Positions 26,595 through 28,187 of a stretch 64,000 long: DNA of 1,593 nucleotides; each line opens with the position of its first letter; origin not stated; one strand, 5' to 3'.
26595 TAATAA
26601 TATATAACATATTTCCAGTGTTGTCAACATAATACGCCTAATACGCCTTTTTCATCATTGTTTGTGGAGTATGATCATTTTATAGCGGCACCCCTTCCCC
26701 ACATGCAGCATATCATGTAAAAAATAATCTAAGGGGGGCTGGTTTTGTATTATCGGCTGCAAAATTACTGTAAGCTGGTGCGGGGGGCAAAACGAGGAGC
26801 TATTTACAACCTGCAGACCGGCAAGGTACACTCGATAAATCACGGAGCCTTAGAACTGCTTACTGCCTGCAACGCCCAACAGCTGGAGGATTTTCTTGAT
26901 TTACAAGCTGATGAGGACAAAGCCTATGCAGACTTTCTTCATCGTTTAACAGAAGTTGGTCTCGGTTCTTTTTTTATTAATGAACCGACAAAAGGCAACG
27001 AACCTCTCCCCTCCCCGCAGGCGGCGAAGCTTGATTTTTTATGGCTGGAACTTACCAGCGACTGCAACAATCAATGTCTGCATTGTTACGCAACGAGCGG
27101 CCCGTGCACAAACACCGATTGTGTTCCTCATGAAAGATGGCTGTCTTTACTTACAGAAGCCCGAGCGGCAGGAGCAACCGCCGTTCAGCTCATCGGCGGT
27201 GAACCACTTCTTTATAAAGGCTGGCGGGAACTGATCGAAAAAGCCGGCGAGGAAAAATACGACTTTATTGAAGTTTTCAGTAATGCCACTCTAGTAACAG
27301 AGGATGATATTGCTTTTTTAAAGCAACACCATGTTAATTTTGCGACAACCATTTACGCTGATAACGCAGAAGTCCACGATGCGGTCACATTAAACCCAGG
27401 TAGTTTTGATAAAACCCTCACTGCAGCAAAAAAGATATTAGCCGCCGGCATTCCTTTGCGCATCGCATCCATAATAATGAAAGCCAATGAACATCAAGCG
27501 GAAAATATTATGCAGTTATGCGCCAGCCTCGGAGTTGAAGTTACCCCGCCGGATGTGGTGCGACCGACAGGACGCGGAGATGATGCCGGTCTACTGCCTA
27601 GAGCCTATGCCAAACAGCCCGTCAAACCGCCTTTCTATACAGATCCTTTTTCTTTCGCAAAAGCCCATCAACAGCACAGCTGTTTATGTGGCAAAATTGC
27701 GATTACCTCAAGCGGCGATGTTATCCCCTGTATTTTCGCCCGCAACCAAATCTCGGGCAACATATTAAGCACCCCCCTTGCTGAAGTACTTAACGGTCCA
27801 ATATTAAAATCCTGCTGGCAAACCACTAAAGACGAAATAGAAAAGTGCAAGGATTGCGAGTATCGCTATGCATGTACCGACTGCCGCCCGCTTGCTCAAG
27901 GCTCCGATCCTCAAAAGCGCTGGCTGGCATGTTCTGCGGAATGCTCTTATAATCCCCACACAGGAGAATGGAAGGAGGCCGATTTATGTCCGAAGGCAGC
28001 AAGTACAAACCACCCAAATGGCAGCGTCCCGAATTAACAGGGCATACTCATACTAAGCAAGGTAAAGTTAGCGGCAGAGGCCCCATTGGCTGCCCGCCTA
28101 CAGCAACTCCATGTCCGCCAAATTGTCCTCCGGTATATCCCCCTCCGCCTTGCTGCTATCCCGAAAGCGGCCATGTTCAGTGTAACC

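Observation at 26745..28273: Two-gene cassette: RRE-rSAM-SPASM enzyme with an overlapping, SD-led 95-aa Cys/Pro-rich ORF (candidate new RiPP system)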

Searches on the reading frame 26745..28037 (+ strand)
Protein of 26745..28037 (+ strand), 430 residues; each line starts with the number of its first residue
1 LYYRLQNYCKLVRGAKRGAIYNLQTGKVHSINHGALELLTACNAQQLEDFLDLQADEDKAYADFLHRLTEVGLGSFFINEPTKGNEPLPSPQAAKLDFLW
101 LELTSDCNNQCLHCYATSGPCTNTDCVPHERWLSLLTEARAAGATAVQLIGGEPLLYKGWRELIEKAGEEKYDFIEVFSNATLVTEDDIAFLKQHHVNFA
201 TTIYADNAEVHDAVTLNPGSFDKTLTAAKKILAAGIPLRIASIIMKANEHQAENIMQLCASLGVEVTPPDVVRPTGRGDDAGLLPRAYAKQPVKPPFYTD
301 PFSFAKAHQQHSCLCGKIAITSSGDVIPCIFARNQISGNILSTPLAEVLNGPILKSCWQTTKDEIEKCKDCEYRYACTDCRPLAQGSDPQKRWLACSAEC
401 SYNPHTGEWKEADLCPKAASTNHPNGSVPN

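Call 3: search_protein_families(library=ncbifam, proteins=[window:26745-28037:+], max_evalue=1)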
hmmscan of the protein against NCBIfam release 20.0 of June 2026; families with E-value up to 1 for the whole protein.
window:26745-28037:+ (430 aa): 66 families (the best 25 are shown)
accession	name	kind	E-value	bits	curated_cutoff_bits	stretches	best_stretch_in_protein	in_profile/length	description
TIGR04193.1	SPASM_w_grasp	equivalog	1.1e-28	100.7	175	2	305-411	232-334/342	grasp-with-spasm system SPASM domain peptide maturase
TIGR04545.1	rSAM_ahbD_hemeb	equivalog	1.9e-28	99.9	500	2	101-280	4-183/339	heme b synthase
TIGR04053.2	TIGR04053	equivalog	3.5e-26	92.3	395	2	100-286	12-200/366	TIGR04053 family radical SAM/SPASM domain-containing protein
NF045574.1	sacti_mat_StsB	exception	7.6e-25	87.7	625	2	83-265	82-262/466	StsB family radical SAM/SPASM domain sactipeptide maturase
TIGR04055.1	rSAM_NirJ2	equivalog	5.5e-24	85.3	500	2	103-280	6-182/326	putative heme d1 biosynthesis radical SAM protein NirJ2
TIGR04251.1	SCM_rSAM_ScmF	equivalog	2.4e-21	76.5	400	1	97-279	4-189/353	SynChlorMet cassette radical SAM/SPASM protein ScmF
TIGR04051.1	rSAM_NirJ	equivalog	2.4e-21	76.1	515.45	1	102-265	7-169/354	heme d1 biosynthesis radical SAM protein NirJ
TIGR04403.1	rSAM_skfB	equivalog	2.2e-20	72.8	300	1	101-277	108-282/402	sporulation killing factor system radical SAM maturase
TIGR04303.1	GeoRSP_rSAM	equivalog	1.4e-19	70.9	400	2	103-265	11-170/325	GeoRSP system radical SAM/SPASM protein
NF050035.1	rSAM_WgK_link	exception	6e-19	68.3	650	1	102-285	14-197/367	radical SAM/SPASM peptide maturase WgkB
TIGR04250.1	SCM_rSAM_ScmE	equivalog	6.3e-19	68.1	400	2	101-258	7-164/358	SynChlorMet cassette radical SAM/SPASM protein ScmE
NF012164.0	AlbA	equivalog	4.6e-17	61.6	850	1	84-392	105-423/442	subtilosin maturase AlbA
TIGR04347.1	pseudo_SAM_Halo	equivalog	1e-16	61.2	525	1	102-265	43-205/390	TIGR04347 family pseudo-SAM/SPASM protein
TIGR02109.1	PQQ_syn_pqqE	equivalog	1.8e-16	60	381.35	1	99-264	9-174/358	pyrroloquinoline quinone biosynthesis protein PqqE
TIGR04340.1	rSAM_ACGX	hypoth_equivalog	2.8e-16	59.7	400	2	101-288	7-198/341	radical SAM/SPASM domain protein, ACGX system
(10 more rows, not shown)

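Call 4: search_protein_families(library=pfam, proteins=[window:26745-28037:+], max_evalue=1)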
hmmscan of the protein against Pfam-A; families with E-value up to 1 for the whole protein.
window:26745-28037:+ (430 aa): 4 families
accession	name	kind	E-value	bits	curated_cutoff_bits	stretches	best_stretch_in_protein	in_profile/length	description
PF04055.27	Radical_SAM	-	4.3e-16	60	29.5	1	102-258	2-165/166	Radical SAM superfamily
PF13186.11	SPASM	-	1.2e-07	32.3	21.5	1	316-372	6-67/67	Iron-sulfur cluster-binding domain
PF13353.11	Fer4_12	-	0.0006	20.6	22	1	104-173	12-83/137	4Fe-4S single cluster domain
PF08671.16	SinI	-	0.17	12.1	31.4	0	132-145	5-18/28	Anti-repressor SinI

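Call 5: find_homologous_proteins(query=window:26745-28037:+, max_evalue=1e-10)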
Query window:26745-28037:+ (430 aa): 750 proteins with E <= 1e-10 among 8000 candidates; the best 120 are listed.
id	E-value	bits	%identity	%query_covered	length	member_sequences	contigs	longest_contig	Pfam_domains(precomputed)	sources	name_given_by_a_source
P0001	0.0e+0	1014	100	100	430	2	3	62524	PF13186.12,PF04055.28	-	-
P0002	5.2e-220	749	73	100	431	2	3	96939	PF13186.12,PF04055.28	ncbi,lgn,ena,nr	ncbi:MAG: albA 1 [Firmicutes bacterium]|nr:albA 1 [Bacillota bacterium]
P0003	2.0e-211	721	70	100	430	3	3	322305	PF13186.12,PF04055.28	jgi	-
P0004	4.1e-210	717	71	99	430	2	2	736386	PF13186.12,PF04055.28,PF13353.12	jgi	jgi:radical SAM protein with 4Fe4S-binding SPASM domain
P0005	1.4e-209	715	72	96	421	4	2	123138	PF13186.12,PF04055.28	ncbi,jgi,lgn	jgi:radical SAM protein with 4Fe4S-binding SPASM domain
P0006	1.1e-208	712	72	96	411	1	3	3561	PF13186.12,PF04055.28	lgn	-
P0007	1.5e-207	708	72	96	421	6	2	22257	PF13186.12,PF04055.28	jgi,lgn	jgi:radical SAM protein with 4Fe4S-binding SPASM domain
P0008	1.6e-205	701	70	96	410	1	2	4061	PF13186.12,PF04055.28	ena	-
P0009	3.4e-204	697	71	96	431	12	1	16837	PF13186.12,PF04055.28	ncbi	-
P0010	6.0e-204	696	67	100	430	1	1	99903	PF13186.12,PF04055.28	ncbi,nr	ncbi:MAG: radical SAM protein [Negativicutes bacterium]|nr:radical SAM protein [Negativicutes bacter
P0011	2.5e-201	688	71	96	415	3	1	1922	PF13186.12,PF04055.28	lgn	-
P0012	6.8e-200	683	69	96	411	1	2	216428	PF13186.12,PF04055.28,PF13353.12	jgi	jgi:radical SAM protein with 4Fe4S-binding SPASM domain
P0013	4.0e-199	680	69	96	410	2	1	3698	PF13186.12,PF04055.28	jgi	-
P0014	4.2e-199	680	69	97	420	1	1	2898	PF13186.12,PF04055.28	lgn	-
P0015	1.9e-198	678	67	99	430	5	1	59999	PF13186.12,PF04055.28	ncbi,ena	-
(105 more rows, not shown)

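Call 7: find_related_loci(query=window:26745-28037:+, collection=genome_contigs, flank=6000)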
Query window:26745-28037:+ (430 aa) in genome_contigs; peptide patterns used: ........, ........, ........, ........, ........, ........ (x = any residue, [..] = any of these).
77 stretches matched a pattern; 14 encode a relative of the query (tblastn E <= 1e-3); 14 distinct loci.
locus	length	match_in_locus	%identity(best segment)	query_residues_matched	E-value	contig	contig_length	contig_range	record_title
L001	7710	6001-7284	70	1-428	0e+0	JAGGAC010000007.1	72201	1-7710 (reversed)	MAG: Bacillota bacterium isolate CTSoil_080 scaffold_140, whole genome shotgun sequence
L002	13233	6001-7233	71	1-411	0e+0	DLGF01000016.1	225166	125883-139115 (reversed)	MAG TPA_asm: Sporomusaceae bacterium UBA7701 UBA7701_contig_223, whole genome shotgun sequence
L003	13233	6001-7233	71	1-411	0e+0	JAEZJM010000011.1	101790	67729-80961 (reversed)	MAG: Bacillota bacterium isolate OH_CDB_237 k127_610465, whole genome shotgun sequence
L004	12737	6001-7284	65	1-429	0e+0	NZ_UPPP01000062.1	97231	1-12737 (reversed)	Lucifera butyrica isolate LUCI, whole genome shotgun sequence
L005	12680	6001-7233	68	1-410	0e+0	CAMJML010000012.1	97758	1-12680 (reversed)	MAG: uncultured Selenomonadales bacterium isolate SRR12377476_bin.3_metawrap_v1.3_MAG genome assembly, contig: SRR123774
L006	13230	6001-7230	66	1-411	0e+0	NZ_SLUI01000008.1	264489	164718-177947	Anaerospora hongkongensis strain DSM 15969 Ga0310510_108, whole genome shotgun sequence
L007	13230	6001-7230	71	1-411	0e+0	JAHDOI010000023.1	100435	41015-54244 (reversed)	MAG: Selenomonadales bacterium isolate SL1-B47 k141_196305, whole genome shotgun sequence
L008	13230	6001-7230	61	1-409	2e-166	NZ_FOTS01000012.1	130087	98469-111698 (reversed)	Pelosinus propionicus DSM 13327, whole genome shotgun sequence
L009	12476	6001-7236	56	1-411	3e-157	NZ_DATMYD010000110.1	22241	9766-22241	MAG: Sporomusa sp. isolate SMAG_U13137 k141_9276, whole genome shotgun sequence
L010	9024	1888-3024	29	2-410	3e-51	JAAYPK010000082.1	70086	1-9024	MAG: Clostridiales bacterium isolate AS22ysBPME_211 155368_AS22, whole genome shotgun sequence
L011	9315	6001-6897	26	99-377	1e-18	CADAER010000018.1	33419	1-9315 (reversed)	MAG: Ruminococcaceae bacterium isolate RUG13231 genome assembly, contig: RUG13231_asm_18, whole genome shotgun sequence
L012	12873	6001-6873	26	100-381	4e-17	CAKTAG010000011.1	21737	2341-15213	MAG: uncultured Candidatus Soleaferrea sp. isolate REFINED_METABAT215_TOP10_CONTIGS_1500_ASSEMBLY_K77_MERGED__Hadza_MoBi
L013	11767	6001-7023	23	53-383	8e-15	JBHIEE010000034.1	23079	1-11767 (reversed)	MAG: Candidatus Aminicenantia bacterium isolate b3.sp2_bin.19 NODE_543_length_23079_cov_6.867052, whole genome shotgun s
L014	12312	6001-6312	26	296-410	3e-11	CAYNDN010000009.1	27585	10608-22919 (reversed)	MAG TPA_asm: uncultured Lentimicrobiaceae bacterium isolate SRP141376_co3_49 genome assembly, contig: NODE_4539_length_2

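Call 14: find_related_loci(query=A1, collection=genome_contigs, flank=5000)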
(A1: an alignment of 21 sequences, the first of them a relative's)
Query A1 (430 aa) in genome_contigs; peptide patterns used: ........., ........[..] (x = any residue, [..] = any of these).
243 stretches matched a pattern; 158 encode a relative of the query (tblastn E <= 1e-3); the best 80 are kept; 80 distinct loci.
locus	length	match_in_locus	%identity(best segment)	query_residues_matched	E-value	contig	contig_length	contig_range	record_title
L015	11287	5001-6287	73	1-428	0e+0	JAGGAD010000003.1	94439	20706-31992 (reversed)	MAG: Bacillota bacterium isolate CTSoil_081 scaffold_95, whole genome shotgun sequence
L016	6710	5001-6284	70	1-428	0e+0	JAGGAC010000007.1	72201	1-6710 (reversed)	MAG: Bacillota bacterium isolate CTSoil_080 scaffold_140, whole genome shotgun sequence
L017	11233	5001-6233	71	1-411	0e+0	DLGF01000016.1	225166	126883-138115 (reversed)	MAG TPA_asm: Sporomusaceae bacterium UBA7701 UBA7701_contig_223, whole genome shotgun sequence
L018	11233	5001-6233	72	1-411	0e+0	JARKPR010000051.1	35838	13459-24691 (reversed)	MAG: Selenomonadales bacterium isolate D180_maxbin.015 k141_129051, whole genome shotgun sequence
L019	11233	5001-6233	71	1-411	0e+0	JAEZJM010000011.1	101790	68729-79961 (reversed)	MAG: Bacillota bacterium isolate OH_CDB_237 k127_610465, whole genome shotgun sequence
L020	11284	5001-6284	66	1-429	0e+0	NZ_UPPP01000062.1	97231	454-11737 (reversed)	Lucifera butyrica isolate LUCI, whole genome shotgun sequence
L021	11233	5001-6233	68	1-410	0e+0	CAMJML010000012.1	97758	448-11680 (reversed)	MAG: uncultured Selenomonadales bacterium isolate SRR12377476_bin.3_metawrap_v1.3_MAG genome assembly, contig: SRR123774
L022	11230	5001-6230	66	1-411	0e+0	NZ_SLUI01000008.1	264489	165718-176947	Anaerospora hongkongensis strain DSM 15969 Ga0310510_108, whole genome shotgun sequence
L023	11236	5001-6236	65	1-411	0e+0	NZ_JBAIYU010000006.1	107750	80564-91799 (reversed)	Dendrosporobacter sp. 1207_IL3150 NODE_15_length_107750_cov_43.373219, whole genome shotgun sequence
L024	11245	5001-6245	64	1-411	0e+0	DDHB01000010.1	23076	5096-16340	MAG TPA_asm: Sporomusaceae bacterium UBA1887 UBA1887_contig_61, whole genome shotgun sequence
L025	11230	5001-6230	64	1-411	0e+0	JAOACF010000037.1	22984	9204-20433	MAG: Negativicutes bacterium isolate SKW2 NODE_36_length_22984_cov_4.553979, whole genome shotgun sequence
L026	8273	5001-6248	65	1-411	0e+0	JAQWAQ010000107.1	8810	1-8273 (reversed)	MAG: Negativicutes bacterium isolate STF2_20 NODE_25278_length_8810_cov_3.032132_Sandtown_F2, whole genome shotgun seque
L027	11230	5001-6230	64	1-411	0e+0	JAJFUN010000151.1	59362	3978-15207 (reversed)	MAG: Pelosinus sp. isolate bin.460 k141_2293590, whole genome shotgun sequence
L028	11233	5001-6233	62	1-411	5e-179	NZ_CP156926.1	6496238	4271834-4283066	Sporomusa aerivorans strain DSM 13326 chromosome, complete genome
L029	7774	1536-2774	61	1-413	2e-176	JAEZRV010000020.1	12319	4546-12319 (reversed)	MAG: Bacillota bacterium isolate OH_PDB_205 k127_1537109, whole genome shotgun sequence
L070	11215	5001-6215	38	3-409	6e-87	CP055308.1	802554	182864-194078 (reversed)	MAG: Candidatus Woesebacteria bacterium isolate Ch104a chromosome, complete genome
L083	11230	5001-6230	33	1-420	7e-77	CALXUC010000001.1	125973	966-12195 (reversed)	MAG: uncultured Clostridia bacterium isolate BRZ_PK__bin13 genome assembly, contig: BRZ_PK__NODE_216_length_125973_cov_1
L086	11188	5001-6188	35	6-413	3e-74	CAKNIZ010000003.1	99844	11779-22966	MAG TPA_asm: uncultured Clostridium sp. isolate ERR3414571_bin.54_metaWRAP_v1.1_MAG genome assembly, contig: NODE_320_le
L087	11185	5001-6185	35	8-414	2e-72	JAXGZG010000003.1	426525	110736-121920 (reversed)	MAG: Bacillota bacterium isolate AnMBR.bin531 bin531_3, whole genome shotgun sequence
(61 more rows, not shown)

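Call 19: search_solved_structures(query=A1, max_evalue=0.001, show_alignments=2)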
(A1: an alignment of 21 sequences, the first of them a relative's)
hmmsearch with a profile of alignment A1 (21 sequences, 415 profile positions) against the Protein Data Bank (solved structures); distinct sequences matched with E-value up to 0.001: 24.
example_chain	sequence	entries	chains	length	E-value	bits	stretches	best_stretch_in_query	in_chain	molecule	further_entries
6efn_A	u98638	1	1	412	4.6e-24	88.3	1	100-363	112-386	Sporulation killing factor maturation protein SkfB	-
5v1q_A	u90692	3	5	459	5.4e-11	45.2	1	69-195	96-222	Radical SAM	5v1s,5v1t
5wgg_A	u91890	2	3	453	1.7e-10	43.6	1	20-215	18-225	Radical SAM domain protein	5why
6c8v_A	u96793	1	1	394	2.2e-10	43.2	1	101-266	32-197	Coenzyme PQQ synthesis protein E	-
7vob_C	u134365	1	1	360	4.1e-10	42.3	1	91-266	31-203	Cytosylglucuronate decarboxylase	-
7voc_C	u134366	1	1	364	4.2e-10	42.3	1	91-266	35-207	Cytosylglucuronate decarboxylase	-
9dfu_A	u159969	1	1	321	2.2e-09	39.9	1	102-250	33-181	Radical SAM core domain-containing protein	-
9dfn_A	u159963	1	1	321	3.1e-09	39.4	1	103-250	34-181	Radical SAM core domain-containing protein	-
6b4c_A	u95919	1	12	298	1.4e-08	37.2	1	104-248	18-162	Viperin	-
7n7i_A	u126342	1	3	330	1.6e-08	37.1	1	103-219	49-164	Viperin-like enzyme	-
9dgw_A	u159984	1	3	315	1.6e-08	37.1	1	104-219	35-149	Radical SAM core domain-containing protein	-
9dfw_A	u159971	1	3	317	2.1e-08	36.7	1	104-199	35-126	Radical SAM core domain-containing protein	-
4k37_A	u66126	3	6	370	2.9e-07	32.9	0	104-203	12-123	Anaerobic sulfatase-maturating enzyme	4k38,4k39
4k36_A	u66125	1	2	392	3.7e-07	32.6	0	104-203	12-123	Anaerobic sulfatase-maturating enzyme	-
7tol_A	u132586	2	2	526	4.4e-06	29.1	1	100-285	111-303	glycerol dibiphytanyl glycerol tetraether - macrocyclic archaeol synthase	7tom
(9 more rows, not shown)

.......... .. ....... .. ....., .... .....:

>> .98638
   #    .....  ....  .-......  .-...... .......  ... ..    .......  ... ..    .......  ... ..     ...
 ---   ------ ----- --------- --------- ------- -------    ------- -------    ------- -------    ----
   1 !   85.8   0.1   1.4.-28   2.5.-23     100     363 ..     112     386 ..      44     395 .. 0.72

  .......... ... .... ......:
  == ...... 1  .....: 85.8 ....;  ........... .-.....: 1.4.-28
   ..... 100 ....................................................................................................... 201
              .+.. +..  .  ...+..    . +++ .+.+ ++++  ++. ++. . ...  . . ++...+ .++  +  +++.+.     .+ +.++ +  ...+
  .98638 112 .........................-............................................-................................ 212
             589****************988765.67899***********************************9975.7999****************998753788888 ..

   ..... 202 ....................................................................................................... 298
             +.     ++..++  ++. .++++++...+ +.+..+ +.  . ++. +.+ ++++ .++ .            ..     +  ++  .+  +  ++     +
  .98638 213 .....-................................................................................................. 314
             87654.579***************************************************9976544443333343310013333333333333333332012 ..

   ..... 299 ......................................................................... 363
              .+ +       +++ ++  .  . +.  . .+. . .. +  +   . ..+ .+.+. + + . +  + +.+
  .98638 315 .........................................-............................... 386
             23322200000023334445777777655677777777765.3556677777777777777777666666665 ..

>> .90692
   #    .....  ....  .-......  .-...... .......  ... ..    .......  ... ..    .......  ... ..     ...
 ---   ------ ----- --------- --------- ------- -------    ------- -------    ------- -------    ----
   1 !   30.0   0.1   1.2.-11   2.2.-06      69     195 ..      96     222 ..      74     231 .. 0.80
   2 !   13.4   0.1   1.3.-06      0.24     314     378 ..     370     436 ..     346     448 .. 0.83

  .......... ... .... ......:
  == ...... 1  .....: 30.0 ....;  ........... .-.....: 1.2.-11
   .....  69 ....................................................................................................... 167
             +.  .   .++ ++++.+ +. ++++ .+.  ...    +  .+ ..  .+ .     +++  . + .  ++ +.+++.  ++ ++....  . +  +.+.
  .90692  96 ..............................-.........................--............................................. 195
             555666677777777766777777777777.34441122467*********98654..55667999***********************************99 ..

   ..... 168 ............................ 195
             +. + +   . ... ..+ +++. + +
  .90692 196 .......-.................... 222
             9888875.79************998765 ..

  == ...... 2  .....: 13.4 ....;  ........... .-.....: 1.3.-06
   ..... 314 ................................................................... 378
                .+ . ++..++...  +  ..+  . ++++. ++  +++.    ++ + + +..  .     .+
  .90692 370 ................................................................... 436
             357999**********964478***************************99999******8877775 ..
